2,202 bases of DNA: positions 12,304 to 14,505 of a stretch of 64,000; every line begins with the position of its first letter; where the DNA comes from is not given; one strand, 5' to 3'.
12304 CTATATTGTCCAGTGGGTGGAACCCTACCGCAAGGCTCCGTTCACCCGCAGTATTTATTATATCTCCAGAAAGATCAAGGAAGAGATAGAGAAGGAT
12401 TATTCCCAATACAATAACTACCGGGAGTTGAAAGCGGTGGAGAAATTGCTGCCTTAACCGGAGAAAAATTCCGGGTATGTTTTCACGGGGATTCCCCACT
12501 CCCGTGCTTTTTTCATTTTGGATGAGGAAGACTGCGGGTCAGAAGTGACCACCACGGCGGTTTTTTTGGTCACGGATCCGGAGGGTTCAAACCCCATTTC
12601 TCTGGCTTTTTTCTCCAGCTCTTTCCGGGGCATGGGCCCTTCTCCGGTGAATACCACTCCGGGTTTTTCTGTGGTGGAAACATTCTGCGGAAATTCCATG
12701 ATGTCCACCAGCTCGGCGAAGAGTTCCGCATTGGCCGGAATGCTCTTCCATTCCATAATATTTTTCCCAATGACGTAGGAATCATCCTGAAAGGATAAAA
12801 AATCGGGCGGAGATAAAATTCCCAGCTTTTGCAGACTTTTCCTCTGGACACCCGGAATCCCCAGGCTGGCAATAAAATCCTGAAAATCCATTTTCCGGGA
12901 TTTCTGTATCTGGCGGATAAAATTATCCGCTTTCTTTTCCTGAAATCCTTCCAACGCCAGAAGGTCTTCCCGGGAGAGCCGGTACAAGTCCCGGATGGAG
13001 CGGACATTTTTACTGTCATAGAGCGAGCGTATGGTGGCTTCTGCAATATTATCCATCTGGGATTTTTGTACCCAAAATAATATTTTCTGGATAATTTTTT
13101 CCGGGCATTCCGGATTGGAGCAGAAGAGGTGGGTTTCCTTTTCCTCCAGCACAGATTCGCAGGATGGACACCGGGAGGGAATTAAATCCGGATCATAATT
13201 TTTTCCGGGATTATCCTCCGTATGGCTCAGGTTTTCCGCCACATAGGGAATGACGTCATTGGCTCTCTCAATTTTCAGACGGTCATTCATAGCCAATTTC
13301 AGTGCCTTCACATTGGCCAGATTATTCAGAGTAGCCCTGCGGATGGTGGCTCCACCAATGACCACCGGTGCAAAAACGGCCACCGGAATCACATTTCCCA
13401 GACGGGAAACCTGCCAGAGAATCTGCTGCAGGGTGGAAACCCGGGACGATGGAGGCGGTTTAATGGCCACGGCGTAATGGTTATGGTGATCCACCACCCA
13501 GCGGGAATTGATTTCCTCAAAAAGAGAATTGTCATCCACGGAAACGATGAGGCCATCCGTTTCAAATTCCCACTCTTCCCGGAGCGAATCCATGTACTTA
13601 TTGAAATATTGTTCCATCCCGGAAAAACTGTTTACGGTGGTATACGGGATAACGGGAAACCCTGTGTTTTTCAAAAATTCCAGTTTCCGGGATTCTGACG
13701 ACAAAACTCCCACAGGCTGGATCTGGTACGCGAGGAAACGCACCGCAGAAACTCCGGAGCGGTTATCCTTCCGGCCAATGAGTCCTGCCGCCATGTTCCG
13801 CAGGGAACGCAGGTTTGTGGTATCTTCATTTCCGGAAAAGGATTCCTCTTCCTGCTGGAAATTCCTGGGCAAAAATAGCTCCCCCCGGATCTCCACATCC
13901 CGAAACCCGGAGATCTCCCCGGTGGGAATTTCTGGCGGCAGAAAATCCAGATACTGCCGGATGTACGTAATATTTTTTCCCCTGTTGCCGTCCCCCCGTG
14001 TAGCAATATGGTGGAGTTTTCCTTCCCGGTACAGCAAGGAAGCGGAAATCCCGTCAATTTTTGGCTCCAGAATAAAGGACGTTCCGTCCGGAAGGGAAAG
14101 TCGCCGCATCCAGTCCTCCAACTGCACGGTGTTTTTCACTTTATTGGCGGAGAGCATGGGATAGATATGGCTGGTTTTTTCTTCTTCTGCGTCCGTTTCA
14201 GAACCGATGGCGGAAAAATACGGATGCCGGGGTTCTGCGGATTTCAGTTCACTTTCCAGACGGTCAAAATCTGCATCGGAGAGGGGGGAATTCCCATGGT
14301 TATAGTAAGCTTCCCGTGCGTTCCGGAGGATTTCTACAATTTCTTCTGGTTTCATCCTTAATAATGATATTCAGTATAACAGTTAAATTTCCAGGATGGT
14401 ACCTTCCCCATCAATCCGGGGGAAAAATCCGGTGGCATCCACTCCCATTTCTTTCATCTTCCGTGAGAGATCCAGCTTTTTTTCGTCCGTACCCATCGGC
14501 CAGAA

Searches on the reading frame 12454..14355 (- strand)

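Call 53: search_protein_families(library=pfam, proteins=[window:12454-14355:-], max_evalue=0.00001)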
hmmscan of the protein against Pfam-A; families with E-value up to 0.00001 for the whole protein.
window:12454-14355:- (633 aa): 4 families
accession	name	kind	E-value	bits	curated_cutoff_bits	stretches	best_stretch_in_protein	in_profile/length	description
PF01653.23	DNA_ligase_aden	-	6e-35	121.4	27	1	59-301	5-251/253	NAD-dependent DNA ligase adenylation domain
PF03120.22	DNA_ligase_OB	-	1.1e-19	70.5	32.9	1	307-380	2-75/79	NAD-dependent DNA ligase OB-fold domain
PF00533.33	BRCT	-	4.3e-09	36.9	21.3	1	567-624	11-68/78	BRCA1 C Terminus (BRCT) domain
PF12738.14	PTCB-BRCT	-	2.9e-07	30.9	22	1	570-624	6-58/63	twin BRCT domain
